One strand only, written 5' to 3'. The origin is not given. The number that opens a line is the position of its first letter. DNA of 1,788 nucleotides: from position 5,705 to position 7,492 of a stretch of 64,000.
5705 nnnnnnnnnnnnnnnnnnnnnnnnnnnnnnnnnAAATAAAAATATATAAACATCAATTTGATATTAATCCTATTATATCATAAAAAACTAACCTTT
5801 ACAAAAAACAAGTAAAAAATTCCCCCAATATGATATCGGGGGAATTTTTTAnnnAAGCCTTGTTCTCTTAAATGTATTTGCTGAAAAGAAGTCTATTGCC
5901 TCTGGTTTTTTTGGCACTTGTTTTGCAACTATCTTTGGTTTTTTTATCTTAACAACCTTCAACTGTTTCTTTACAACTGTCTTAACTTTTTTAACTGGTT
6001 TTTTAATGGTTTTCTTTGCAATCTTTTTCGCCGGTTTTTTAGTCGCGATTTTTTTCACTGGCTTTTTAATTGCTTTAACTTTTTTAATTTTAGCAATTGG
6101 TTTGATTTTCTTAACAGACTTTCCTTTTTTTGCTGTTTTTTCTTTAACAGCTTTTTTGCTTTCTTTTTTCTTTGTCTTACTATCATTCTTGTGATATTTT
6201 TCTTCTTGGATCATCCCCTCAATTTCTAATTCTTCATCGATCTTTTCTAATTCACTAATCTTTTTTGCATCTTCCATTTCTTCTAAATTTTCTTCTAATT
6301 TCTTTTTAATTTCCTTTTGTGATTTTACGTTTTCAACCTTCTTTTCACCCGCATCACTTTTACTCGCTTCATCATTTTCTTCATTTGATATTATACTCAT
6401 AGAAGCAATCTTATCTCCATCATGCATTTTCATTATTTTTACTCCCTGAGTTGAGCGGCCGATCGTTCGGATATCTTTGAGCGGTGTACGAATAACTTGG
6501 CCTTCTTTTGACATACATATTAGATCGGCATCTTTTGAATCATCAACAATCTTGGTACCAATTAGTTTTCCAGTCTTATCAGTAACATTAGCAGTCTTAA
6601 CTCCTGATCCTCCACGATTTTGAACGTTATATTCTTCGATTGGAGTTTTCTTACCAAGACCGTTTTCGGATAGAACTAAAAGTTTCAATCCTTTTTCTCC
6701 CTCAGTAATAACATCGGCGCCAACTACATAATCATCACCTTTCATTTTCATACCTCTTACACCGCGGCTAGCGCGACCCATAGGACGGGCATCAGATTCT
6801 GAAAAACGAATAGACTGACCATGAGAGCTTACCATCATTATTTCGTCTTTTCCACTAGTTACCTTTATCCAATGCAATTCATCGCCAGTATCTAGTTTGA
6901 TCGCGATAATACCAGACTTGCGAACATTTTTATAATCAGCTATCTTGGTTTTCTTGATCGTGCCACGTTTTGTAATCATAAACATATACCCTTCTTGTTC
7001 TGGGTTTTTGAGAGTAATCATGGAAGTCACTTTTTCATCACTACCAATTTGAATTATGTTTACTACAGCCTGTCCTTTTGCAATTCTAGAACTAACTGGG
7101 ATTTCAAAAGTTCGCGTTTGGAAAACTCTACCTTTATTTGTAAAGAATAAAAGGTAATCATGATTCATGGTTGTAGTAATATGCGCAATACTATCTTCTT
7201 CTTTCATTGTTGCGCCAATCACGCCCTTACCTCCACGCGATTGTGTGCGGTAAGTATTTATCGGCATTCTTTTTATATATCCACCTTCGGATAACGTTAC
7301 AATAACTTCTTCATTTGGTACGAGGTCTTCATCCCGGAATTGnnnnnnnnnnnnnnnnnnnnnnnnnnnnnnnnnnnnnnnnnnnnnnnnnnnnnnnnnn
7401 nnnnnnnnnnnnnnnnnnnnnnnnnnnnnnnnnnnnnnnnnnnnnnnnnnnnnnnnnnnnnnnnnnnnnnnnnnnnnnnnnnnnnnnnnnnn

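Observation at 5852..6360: GyrA fused to a histone H1-like lysine-rich C-terminal tail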

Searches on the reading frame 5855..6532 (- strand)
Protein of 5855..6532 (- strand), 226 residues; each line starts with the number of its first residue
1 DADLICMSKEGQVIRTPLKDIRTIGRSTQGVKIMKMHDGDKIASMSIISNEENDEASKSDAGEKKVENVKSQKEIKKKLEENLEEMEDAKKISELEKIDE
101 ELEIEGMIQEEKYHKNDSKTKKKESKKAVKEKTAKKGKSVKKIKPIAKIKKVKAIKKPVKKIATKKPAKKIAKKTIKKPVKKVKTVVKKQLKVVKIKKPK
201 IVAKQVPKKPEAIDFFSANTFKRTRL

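Call 42: search_protein_representatives(alignment_id=A2)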
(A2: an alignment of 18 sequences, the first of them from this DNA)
Query: 18 sequences, 181 profile positions. Proteins with E-value up to 0.001 (for the whole library): 9695; up to 1e-10: 2219; up to 1e-30: 4. The best 150 are listed.
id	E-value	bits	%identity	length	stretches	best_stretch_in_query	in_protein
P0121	2.2e-33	132.5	-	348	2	1-181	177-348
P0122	2.3e-33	132.5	-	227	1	1-181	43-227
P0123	7.1e-32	127.6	-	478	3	1-110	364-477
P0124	5.2e-31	124.8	-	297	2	1-134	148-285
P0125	3.2e-30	122.2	-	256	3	2-92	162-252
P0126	4.5e-29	118.5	-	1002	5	2-45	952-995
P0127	6.4e-29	118.0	-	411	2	2-173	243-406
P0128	7.6e-29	117.7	-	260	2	1-181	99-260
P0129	9.5e-28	114.2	-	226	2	2-48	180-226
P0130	1.7e-27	113.3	-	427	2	2-158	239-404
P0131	6.7e-27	111.4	-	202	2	2-88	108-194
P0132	7.6e-27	111.2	-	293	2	2-49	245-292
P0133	8.0e-27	111.2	-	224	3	4-55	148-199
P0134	2.6e-26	109.5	-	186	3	2-58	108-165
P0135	3.5e-26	109.1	-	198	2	3-58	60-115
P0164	1.6e-22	97.1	-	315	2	1-158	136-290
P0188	3.4e-21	92.8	-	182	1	2-159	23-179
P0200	1.8e-20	90.4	-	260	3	3-151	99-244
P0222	7.1e-20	88.5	-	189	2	2-107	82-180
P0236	1.5e-19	87.5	-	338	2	3-105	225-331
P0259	4.5e-19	85.9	-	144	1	1-119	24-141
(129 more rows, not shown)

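Call 62: list_cluster_members(proteins=[P0121, P0122, P0128, P0127, P0188, P0222, P0200, P0259, P0236, P0164])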
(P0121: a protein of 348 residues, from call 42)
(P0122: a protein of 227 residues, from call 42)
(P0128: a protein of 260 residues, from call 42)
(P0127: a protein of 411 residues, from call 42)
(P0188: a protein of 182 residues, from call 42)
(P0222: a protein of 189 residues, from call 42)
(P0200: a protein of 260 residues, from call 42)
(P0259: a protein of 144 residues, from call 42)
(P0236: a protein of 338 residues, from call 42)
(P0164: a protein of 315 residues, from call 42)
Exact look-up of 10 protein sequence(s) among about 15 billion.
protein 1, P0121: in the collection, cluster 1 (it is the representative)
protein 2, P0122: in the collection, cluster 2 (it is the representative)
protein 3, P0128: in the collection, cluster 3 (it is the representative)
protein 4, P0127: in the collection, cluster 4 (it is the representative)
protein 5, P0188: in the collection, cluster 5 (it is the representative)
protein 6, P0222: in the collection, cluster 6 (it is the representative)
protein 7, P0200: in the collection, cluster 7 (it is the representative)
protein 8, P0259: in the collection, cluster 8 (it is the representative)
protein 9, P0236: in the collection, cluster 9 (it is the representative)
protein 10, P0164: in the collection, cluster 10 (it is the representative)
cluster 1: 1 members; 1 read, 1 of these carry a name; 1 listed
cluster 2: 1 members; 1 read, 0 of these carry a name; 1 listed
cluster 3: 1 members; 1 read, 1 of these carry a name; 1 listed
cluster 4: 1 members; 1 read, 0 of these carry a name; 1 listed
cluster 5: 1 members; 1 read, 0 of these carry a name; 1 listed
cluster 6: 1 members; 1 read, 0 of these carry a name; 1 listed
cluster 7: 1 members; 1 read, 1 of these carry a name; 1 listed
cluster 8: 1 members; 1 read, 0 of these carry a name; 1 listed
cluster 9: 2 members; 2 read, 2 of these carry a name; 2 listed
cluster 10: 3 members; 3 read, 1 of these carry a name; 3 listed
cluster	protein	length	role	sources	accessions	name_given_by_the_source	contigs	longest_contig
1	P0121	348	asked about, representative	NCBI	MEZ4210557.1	MAG: DNA gyrase C-terminal beta-propeller domain-containing protein [Patescibacteria ...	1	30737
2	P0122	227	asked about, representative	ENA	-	-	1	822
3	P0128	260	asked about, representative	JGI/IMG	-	hypothetical protein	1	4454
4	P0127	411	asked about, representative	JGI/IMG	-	-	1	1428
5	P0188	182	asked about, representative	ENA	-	-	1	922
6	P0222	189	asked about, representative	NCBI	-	-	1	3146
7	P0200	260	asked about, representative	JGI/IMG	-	hypothetical protein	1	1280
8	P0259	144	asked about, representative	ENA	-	-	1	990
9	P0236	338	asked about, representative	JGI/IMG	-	DNA gyrase subunit A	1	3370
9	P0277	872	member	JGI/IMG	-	DNA gyrase subunit A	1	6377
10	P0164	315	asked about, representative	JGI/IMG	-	-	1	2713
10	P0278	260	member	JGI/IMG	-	hypothetical protein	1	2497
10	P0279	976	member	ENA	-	-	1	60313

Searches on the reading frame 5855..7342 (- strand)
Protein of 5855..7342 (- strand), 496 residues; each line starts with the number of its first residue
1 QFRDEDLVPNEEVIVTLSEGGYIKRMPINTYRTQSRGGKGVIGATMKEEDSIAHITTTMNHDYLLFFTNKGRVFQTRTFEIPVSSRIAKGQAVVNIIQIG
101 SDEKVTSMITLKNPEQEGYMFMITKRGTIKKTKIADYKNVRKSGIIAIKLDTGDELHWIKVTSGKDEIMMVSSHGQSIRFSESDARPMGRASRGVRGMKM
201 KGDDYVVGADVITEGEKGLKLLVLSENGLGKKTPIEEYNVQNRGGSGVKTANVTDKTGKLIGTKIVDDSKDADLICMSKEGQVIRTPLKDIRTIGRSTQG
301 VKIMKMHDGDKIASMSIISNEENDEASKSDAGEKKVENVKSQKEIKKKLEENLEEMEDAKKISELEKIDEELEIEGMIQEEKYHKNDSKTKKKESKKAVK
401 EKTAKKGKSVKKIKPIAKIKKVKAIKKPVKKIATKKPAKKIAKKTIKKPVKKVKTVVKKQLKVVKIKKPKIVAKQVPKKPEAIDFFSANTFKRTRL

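Call 61: predict_structure(alignment_id=A4)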
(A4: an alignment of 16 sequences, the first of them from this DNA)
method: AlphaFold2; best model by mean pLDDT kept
length: 496 residues; sequences in the alignment: 16
mean_pLDDT: 64.3   pTM: 0.58
mean pLDDT of the five models: 64.3, 60.2, 55.6, 55.6, 47.3
residues with pLDDT >= 90: 103; 70-90: 153; 50-70: 58; < 50: 182
segments of 3 or more residues with pLDDT < 50: 43-49, 82-94, 322-362, 382-496
pLDDT, mean of each block of 10 residues (from residue 1): 60 71 64 68 51 75 87 80 40 55 85 85 93 86 79 90 92 94 86 88 91 80 93 93 90 89 89 84 83 89 86 81 29 23 37 44 54 53 39 28 28 33 32 30 31 31 30 33 36 33
secondary structure, 60 per line:
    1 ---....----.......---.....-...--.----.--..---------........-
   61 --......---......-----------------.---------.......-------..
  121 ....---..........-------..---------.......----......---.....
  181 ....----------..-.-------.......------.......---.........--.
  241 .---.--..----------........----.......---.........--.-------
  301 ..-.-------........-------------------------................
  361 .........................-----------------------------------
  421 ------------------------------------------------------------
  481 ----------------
elements in order: H4-7 E12-18 E22-26 E52-59 E63-68 E72-77 E105-111 E119-124 E128-133 H134-137 E156-162 E167-172 E176-181 E206-212 E219-225 E229-234 E260-267 E272-278 E282-287 E312-319 H345-385
